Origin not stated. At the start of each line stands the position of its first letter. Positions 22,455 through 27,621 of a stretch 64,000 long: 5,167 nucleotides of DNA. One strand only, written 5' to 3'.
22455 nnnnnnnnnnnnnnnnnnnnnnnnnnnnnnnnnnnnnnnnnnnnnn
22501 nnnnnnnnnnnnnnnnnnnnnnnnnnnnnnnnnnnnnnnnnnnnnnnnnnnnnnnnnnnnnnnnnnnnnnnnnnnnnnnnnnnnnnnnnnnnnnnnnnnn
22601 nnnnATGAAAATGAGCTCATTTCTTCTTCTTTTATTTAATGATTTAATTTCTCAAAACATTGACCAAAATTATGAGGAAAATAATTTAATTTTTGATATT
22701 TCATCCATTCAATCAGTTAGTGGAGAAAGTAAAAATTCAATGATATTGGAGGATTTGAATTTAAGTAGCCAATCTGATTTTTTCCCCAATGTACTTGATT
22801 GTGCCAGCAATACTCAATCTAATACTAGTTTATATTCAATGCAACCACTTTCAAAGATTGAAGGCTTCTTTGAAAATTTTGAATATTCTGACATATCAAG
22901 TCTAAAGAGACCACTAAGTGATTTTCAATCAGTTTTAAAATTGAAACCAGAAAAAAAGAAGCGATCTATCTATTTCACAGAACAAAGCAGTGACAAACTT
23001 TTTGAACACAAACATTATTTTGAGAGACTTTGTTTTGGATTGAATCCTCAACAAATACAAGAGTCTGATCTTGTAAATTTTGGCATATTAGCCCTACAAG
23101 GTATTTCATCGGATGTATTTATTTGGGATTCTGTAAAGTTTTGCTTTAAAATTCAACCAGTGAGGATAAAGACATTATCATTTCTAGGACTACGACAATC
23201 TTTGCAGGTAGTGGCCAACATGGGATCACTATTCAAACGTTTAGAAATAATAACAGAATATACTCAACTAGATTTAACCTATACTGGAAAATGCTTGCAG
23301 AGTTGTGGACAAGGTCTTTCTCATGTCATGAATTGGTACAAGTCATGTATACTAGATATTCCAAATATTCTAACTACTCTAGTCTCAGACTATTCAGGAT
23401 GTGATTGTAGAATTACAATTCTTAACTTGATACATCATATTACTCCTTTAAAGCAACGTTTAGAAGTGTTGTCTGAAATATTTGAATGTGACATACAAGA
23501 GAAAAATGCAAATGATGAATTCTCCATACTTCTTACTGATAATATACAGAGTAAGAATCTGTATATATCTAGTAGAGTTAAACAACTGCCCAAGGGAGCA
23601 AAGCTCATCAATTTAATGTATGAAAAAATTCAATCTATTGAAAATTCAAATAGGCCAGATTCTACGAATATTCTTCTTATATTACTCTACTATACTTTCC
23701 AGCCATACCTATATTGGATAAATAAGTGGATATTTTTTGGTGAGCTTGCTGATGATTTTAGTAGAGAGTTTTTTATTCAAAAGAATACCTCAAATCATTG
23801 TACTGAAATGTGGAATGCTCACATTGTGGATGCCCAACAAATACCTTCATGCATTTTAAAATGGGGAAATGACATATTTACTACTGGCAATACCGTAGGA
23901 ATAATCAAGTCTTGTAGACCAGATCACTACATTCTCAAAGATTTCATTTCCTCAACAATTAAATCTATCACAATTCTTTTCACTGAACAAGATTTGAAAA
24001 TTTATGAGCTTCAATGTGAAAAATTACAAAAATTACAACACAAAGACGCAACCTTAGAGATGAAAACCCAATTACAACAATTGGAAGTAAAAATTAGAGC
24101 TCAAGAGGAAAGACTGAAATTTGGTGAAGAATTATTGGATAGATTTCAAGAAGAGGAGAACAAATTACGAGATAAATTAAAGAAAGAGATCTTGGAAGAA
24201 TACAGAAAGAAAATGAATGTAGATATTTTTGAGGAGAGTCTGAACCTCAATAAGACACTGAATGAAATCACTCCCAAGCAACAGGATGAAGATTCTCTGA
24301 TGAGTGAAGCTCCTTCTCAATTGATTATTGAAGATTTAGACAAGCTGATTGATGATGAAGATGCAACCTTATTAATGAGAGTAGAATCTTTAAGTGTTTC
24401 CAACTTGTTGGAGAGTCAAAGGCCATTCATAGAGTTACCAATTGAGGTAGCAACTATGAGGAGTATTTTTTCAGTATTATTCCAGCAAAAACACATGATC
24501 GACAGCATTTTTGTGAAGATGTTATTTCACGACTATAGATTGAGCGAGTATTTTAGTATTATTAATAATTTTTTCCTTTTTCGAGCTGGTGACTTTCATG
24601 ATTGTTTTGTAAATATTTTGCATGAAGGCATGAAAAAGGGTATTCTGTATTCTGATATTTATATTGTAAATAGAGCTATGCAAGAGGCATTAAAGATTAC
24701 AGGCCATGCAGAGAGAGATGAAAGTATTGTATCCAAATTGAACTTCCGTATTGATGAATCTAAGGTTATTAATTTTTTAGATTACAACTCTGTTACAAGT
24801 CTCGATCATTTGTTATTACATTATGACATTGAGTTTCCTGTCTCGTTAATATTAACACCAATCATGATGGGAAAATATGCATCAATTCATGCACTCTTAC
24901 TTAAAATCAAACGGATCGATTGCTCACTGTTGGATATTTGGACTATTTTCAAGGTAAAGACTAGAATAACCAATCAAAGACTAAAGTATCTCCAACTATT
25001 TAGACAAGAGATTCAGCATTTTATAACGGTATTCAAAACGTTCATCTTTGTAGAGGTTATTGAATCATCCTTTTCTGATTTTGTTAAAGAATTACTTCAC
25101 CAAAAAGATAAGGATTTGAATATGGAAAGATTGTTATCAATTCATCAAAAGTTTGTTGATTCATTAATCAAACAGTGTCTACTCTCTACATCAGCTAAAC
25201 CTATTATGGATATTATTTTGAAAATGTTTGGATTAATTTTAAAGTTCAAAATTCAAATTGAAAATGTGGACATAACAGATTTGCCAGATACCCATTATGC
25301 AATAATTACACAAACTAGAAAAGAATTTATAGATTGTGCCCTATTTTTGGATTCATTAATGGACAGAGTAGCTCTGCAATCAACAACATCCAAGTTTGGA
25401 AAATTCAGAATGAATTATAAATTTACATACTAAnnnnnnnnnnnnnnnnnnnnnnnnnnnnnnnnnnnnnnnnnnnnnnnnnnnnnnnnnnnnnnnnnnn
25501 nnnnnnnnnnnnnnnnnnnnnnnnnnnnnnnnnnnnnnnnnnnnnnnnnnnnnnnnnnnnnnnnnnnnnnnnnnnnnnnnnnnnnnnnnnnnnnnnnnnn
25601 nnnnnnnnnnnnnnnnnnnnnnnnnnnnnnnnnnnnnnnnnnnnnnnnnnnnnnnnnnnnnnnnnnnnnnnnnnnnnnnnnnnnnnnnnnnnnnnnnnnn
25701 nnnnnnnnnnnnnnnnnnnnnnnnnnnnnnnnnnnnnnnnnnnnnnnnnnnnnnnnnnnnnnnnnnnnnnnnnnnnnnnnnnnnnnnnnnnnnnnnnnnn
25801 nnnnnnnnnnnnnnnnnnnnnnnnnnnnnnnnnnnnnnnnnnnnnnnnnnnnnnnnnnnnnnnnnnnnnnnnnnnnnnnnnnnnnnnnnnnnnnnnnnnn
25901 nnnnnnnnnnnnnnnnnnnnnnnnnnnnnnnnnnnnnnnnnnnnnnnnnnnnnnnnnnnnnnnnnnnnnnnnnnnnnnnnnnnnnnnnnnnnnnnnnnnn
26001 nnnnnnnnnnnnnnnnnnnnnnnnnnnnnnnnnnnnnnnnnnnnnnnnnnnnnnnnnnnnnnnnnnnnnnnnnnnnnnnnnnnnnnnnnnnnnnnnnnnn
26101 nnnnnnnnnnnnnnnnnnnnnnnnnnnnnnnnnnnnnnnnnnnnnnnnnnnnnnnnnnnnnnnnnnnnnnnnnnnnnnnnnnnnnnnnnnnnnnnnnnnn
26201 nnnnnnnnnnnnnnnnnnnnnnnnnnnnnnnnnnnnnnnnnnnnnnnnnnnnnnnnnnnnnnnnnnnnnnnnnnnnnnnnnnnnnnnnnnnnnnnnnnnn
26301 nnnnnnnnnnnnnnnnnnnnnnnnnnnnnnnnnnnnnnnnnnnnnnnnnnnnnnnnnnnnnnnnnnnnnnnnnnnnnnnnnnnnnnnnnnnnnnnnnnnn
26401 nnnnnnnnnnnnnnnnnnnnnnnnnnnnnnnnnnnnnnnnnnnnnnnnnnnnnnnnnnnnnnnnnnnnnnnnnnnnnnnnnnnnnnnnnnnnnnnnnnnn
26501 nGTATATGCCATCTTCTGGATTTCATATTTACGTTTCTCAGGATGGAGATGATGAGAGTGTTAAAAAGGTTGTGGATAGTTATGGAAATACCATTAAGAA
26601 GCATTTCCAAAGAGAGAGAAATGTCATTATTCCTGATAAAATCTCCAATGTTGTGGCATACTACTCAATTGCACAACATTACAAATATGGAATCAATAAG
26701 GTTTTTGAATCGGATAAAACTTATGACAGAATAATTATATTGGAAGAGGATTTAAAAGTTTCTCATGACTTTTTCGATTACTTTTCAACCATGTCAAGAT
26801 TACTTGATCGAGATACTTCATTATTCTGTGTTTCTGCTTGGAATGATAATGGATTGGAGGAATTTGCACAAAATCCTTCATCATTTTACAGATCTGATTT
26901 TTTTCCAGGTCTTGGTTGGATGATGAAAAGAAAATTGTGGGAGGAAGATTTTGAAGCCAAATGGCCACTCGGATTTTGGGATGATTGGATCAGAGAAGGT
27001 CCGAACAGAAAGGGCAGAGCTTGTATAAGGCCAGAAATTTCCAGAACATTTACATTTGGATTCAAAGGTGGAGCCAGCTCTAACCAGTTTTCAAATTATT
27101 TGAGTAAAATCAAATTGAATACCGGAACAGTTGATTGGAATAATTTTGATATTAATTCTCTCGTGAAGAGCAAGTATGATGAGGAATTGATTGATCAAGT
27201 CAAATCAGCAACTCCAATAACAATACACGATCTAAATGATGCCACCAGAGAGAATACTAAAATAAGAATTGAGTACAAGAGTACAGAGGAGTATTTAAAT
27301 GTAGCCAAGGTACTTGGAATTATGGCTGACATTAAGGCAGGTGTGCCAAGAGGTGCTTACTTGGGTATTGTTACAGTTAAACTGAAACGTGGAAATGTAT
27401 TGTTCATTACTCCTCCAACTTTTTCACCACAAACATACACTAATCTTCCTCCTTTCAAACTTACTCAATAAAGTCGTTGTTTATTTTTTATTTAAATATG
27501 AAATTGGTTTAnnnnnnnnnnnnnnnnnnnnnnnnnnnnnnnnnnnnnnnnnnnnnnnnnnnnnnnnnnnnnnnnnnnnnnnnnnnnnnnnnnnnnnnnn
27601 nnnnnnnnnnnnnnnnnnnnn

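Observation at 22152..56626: Recurring E2F-like GC-core element (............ / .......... palindrome) close upstream of several genes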

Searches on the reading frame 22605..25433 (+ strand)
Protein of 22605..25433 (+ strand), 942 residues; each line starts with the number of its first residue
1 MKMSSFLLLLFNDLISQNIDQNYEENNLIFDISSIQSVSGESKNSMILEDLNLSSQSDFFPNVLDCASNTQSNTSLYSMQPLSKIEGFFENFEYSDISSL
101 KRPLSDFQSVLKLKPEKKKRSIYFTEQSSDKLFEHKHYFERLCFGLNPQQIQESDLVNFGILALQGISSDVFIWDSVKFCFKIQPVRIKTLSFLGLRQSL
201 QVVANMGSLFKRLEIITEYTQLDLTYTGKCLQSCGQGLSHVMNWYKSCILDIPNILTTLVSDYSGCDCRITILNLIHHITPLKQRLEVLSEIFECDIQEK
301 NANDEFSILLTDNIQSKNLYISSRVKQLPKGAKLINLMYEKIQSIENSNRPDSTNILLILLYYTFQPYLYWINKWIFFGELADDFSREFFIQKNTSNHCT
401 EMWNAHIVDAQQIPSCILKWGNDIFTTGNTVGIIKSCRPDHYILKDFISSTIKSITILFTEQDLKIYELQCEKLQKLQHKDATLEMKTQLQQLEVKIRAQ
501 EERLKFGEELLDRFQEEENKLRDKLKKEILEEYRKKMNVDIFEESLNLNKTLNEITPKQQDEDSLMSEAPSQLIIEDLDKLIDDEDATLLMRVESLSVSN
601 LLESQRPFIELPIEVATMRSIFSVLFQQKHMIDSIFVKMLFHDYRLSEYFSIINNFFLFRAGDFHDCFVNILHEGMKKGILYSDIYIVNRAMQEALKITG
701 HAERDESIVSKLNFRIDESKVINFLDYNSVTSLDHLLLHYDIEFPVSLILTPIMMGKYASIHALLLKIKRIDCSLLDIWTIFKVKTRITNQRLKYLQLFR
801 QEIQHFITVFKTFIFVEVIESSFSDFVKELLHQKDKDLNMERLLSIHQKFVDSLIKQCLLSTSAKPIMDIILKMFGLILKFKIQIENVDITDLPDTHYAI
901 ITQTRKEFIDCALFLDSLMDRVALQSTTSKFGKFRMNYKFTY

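Call 6: search_protein_families(library=pfam, proteins=[window:22605-25433:+])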
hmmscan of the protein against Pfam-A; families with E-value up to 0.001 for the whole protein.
window:22605-25433:+ (942 aa): 2 families
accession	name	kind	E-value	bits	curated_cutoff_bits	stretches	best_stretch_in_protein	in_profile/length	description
PF04130.18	GCP_C_terminal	-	2.1e-40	139.6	25.8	1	648-908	3-273/309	Gamma tubulin complex component C-terminal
PF17681.6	GCP_N_terminal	-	2.9e-25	89.9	29.4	1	161-485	5-264/297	Gamma tubulin complex component N-terminal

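Call 47: find_related_loci(query=window:22605-25433:+, collection=metagenome_contigs, flank=3000)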
Query window:22605-25433:+ (942 aa) in metagenome_contigs; peptide patterns used: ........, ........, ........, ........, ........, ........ (x = any residue, [..] = any of these).
50 stretches matched a pattern, but none encodes a relative of the query by tblastn (E <= 1e-3).

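Call 72: search_solved_structures(query=window:22605-25433:+, max_evalue=1e-10)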
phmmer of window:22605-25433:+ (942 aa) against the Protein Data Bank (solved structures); distinct sequences matched with E-value up to 1e-10: 13.
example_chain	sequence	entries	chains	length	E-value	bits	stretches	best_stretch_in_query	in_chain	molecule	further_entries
9eoj_S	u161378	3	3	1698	4.7e-42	147.5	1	612-886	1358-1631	Gamma-tubulin complex component 6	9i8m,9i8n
6tf9_SP1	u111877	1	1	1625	1.3e-41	146.1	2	612-886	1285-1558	Gamma tubulin ring protein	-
9g3y_L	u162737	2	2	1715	6.1e-37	130.5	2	611-885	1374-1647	Tubulin gamma complex associated protein 6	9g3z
8vrd_P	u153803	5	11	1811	8.4e-35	123.5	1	612-885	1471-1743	TUBGCP6 protein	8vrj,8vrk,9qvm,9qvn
6v6c_L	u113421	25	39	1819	1.6e-34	122.6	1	612-885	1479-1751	Gamma-tubulin complex component 6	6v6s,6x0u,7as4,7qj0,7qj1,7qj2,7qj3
9g3x_J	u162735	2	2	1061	1.5e-20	76.4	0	636-922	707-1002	Gamma-tubulin complex component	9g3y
6v69_J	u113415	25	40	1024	7.4e-20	74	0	636-794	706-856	Gamma-tubulin complex component 5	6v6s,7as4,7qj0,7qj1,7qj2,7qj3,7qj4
8vrd_J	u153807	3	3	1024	7.4e-20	74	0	636-794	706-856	Gamma-tubulin complex component 5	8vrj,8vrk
6tf9_UP1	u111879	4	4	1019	2.6e-18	68.9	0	639-777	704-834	Gamma-tubulin complex component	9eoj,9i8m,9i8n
9g3z_J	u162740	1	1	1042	6.9e-17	64.2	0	636-775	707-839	Gamma-tubulin complex component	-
6tf9_QP1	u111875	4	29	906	2.5e-14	55.8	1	635-882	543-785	Gamma-tubulin complex component 3 homolog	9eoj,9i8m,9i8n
6v6b_B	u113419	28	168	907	1.4e-11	46.6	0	637-881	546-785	Gamma-tubulin complex component 3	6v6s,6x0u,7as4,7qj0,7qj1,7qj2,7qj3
9g3x_H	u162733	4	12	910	2.2e-11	46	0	631-881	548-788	Gamma-tubulin complex component 3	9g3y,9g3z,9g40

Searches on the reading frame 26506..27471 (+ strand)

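Call 37: search_protein_families(library=pfam, proteins=[window:26506-27471:+], max_evalue=0.00001)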
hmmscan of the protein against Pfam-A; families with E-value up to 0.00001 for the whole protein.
window:26506-27471:+ (321 aa): 1 family
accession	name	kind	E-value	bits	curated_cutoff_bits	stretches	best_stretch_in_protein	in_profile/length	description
PF03071.21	GNT-I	-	5.9e-106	355.3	25.4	1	4-305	123-426/434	GNT-I family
